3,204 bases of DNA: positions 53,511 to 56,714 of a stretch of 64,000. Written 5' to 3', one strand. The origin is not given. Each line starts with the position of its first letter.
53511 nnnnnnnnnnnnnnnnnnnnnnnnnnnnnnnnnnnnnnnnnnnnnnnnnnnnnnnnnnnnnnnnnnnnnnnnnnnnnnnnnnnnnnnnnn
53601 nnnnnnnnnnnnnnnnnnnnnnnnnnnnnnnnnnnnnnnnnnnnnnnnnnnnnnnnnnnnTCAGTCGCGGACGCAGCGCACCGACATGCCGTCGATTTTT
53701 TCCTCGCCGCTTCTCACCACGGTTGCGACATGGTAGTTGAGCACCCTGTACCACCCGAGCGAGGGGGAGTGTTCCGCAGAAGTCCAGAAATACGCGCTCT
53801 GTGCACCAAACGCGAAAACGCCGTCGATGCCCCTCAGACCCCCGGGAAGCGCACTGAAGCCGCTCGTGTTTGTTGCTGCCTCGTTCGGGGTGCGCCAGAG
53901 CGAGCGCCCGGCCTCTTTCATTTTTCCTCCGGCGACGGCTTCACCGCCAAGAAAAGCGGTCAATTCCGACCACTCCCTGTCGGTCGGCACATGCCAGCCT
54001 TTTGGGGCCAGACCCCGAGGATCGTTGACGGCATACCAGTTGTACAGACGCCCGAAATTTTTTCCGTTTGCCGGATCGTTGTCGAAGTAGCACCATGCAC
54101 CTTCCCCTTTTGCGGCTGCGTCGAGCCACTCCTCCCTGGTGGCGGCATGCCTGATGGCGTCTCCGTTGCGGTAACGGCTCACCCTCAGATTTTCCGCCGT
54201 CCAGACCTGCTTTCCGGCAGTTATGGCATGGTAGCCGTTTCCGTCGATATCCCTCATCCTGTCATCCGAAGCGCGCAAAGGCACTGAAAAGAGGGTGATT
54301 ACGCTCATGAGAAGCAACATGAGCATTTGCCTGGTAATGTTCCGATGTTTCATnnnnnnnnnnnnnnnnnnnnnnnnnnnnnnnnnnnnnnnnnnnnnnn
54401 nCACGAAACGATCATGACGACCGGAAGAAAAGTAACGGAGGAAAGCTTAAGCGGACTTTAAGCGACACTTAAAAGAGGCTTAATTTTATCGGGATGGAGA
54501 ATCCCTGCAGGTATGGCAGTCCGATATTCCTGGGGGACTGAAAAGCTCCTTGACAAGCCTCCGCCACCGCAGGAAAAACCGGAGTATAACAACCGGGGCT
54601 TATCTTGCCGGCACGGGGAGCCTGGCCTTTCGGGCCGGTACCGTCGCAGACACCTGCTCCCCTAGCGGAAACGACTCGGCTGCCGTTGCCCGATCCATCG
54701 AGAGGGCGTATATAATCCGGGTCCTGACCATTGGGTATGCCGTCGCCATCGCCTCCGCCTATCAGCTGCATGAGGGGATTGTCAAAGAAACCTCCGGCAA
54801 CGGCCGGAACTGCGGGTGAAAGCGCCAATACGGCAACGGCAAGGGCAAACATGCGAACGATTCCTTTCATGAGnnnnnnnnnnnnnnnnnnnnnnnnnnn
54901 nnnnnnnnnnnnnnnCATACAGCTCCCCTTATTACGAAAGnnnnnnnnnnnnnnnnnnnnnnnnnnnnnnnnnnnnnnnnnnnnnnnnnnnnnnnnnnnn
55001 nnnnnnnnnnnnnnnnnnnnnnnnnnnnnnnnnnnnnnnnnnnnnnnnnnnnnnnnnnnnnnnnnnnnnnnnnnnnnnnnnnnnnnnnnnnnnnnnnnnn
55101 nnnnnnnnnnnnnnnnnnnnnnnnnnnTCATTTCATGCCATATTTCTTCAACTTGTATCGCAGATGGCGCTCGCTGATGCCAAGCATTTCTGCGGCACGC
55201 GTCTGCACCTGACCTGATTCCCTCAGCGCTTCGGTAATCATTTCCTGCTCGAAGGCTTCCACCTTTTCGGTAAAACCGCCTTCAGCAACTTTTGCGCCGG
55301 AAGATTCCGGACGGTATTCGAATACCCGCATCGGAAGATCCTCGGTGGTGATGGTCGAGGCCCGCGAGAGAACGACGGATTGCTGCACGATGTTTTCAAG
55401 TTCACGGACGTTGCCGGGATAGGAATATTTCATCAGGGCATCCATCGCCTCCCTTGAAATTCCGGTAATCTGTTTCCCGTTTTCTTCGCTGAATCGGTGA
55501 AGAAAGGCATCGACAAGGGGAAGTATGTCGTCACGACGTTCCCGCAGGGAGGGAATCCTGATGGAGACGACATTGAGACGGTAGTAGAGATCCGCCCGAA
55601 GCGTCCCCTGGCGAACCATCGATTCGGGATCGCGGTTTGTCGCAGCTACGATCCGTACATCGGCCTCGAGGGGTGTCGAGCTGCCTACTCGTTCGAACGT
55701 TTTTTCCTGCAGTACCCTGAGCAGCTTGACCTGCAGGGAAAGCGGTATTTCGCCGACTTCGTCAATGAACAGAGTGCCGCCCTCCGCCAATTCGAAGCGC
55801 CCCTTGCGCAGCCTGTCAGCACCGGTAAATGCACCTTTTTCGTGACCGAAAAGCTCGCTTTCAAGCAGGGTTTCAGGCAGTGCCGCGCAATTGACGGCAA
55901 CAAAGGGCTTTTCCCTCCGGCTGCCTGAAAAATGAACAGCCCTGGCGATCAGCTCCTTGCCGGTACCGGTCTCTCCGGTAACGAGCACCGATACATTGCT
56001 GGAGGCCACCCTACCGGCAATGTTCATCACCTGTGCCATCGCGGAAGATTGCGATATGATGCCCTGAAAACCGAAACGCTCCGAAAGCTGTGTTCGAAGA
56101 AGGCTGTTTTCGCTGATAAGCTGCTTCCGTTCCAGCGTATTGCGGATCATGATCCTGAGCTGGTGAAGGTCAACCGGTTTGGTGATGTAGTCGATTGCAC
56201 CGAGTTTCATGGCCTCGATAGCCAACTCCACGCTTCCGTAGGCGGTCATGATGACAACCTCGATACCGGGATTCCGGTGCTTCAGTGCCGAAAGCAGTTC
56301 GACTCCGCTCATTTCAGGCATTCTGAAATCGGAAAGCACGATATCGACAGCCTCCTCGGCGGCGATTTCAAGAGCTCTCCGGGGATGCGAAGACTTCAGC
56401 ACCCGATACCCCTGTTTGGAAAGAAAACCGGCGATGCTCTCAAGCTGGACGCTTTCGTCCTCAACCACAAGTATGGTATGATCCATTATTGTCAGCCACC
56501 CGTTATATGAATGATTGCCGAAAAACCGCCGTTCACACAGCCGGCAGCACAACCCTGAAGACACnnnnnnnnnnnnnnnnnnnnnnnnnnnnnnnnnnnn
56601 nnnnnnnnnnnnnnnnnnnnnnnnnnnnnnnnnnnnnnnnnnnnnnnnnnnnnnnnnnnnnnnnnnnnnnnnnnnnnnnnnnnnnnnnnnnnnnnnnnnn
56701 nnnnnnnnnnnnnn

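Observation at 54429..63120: Three-site mini-regulon of TTAA(G) repeats at 11-bp pitch for the OmpR-family regulator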

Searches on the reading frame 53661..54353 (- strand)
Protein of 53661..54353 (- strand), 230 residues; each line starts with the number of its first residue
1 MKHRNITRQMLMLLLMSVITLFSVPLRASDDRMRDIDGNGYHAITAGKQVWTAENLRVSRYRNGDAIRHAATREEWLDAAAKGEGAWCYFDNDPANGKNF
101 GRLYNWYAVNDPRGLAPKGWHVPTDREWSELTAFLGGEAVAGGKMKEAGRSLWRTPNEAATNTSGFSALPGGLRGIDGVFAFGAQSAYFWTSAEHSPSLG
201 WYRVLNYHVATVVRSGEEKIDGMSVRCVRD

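Call 9: search_protein_families(library=pfam, proteins=[window:53661-54353:-], max_evalue=0.01)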
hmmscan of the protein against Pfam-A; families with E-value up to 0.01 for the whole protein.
window:53661-54353:- (230 aa): 2 families
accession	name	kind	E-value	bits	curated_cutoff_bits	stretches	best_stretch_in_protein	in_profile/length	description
PF09603.15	Fib_succ_major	-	6.5e-47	160.7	33.9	1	45-229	2-187/187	Fibrobacter succinogenes major domain (Fib_succ_major)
PF07603.17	Lcl_C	-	0.006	17.3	34.9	0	120-229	45-117/117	Lcl C-terminal domain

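Call 19: search_protein_families(library=ncbifam, proteins=[window:53661-54353:-], max_evalue=0.001)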
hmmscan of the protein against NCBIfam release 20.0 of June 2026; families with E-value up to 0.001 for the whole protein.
window:53661-54353:- (230 aa): 1 family
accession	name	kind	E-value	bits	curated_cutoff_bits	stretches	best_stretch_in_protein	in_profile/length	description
TIGR02145.1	Fib_succ_major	domain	3.4e-34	119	41.65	1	37-230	7-176/176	FISUMP domain-containing protein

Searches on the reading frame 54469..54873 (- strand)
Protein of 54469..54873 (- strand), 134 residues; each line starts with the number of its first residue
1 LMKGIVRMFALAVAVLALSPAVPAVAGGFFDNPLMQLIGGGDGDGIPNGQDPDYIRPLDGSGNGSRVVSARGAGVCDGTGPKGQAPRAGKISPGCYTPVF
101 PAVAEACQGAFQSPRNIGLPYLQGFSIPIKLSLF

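Call 9: search_protein_families(library=pfam, proteins=[window:54469-54873:-], max_evalue=0.01)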
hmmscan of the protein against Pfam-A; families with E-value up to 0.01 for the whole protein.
window:54469-54873:- (134 aa): 0 families

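Call 19: search_protein_families(library=ncbifam, proteins=[window:54469-54873:-], max_evalue=0.001)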
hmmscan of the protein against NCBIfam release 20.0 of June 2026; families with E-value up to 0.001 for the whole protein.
window:54469-54873:- (134 aa): 0 families

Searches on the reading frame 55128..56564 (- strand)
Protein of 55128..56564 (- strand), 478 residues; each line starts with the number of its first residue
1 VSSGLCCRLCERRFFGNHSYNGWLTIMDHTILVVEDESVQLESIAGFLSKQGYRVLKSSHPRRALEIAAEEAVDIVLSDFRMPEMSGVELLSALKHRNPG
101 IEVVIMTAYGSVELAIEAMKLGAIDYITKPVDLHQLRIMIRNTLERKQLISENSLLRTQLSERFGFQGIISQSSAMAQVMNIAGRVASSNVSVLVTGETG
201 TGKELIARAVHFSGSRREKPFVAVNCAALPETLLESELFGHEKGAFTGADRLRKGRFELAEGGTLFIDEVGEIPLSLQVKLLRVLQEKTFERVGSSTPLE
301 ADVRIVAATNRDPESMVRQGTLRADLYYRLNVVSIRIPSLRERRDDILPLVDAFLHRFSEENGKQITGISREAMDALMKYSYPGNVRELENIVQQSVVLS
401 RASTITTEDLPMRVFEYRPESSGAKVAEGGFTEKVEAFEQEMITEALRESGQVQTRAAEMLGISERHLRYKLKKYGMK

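Call 9: search_protein_families(library=pfam, proteins=[window:55128-56564:-], max_evalue=0.01)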
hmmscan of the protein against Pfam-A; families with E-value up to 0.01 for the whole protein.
window:55128-56564:- (478 aa): 10 families
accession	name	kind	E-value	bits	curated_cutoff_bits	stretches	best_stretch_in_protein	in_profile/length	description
PF00158.32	Sigma54_activat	-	2.9e-73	245.5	20.2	1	169-335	1-167/168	Sigma-54 interaction domain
PF00072.30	Response_reg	-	8.7e-29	100.4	30.2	1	31-140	1-110/111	Response regulator receiver domain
PF25601.1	AAA_lid_14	-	2.6e-27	94.9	27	1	341-421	1-81/87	AAA+ ATPase lid domain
PF14532.12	Sigma54_activ_2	-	2e-18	67.4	25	1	172-340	3-138/138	Sigma-54 interaction domain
PF02954.25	HTH_8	-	3.4e-13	49.5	22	1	435-475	2-42/42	Bacterial regulatory protein, Fis family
PF07728.20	AAA_5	-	1.9e-08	34.8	22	1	193-317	2-126/139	AAA domain (dynein-related subfamily)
PF01078.27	Mg_chelatase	-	2.3e-05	24.4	20.3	0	248-315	93-162/207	Magnesium chelatase, subunit ChlI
PF00004.35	AAA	-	0.00038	21.4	21.2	1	193-317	1-115/131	ATPase family associated with various cellular activities (AAA)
PF18024.7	HTH_50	-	0.0015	18.6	27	1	429-477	2-49/50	Helix-turn-helix domain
PF13191.12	AAA_16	-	0.005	17.8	32.6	0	176-241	9-81/167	AAA ATPase domain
